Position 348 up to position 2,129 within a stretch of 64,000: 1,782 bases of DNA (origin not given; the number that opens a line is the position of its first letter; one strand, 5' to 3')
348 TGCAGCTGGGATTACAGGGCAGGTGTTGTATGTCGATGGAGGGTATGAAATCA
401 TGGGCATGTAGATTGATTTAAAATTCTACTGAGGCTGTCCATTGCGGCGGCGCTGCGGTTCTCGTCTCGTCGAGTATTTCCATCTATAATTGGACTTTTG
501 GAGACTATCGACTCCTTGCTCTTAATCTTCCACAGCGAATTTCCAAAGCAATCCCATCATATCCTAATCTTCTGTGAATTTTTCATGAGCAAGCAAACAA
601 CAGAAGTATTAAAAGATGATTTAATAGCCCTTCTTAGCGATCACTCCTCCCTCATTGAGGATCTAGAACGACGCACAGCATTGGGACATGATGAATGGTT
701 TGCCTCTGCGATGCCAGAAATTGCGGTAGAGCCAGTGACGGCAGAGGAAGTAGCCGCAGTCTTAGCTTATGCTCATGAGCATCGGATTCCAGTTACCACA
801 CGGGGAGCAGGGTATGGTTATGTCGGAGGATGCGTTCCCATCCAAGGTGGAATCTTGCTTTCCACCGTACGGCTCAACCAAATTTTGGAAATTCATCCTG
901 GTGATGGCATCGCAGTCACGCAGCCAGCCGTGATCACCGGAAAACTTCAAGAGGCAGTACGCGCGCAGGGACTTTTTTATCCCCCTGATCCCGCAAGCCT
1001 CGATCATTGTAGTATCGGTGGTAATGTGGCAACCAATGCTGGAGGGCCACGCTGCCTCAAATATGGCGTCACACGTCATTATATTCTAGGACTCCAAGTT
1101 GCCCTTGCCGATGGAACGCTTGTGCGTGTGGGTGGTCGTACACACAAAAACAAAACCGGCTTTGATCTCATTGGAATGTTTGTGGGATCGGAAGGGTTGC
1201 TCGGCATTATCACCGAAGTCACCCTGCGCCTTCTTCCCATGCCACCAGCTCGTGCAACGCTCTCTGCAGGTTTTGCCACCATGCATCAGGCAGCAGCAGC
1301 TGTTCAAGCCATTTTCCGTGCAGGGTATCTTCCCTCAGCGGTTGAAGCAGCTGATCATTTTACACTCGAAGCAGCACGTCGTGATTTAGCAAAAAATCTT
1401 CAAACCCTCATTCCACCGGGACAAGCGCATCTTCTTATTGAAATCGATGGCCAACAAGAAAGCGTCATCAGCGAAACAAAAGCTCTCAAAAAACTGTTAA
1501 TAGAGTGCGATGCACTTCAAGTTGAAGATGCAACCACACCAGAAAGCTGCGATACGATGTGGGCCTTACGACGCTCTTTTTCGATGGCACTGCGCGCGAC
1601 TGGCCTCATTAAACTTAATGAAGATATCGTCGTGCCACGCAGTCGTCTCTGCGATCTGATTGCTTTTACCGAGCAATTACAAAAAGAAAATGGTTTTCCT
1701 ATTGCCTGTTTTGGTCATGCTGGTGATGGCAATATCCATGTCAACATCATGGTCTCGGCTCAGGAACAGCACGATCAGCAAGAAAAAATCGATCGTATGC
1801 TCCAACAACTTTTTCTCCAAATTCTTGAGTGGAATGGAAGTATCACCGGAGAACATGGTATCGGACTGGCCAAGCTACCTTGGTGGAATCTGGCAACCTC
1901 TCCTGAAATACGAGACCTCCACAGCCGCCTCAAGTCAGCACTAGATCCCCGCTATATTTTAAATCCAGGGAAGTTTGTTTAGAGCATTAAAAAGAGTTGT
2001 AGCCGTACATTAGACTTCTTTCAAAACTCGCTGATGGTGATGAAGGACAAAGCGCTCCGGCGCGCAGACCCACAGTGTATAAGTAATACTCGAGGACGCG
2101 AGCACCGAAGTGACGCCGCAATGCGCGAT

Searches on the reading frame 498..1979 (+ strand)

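Call 19: search_protein_families(library=pfam, proteins=[window:498-1979:+], max_evalue=0.001)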
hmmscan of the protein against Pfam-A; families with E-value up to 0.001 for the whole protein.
window:498-1979:+ (494 aa): 2 families
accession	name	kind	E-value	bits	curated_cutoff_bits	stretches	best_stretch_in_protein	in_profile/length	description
PF02913.24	FAD-oxidase_C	-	4.5e-53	180.9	21.2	1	249-492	2-247/248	FAD linked oxidases, C-terminal domain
PF01565.28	FAD_binding_4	-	2.6e-41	141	26.4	1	73-212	1-139/139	FAD binding domain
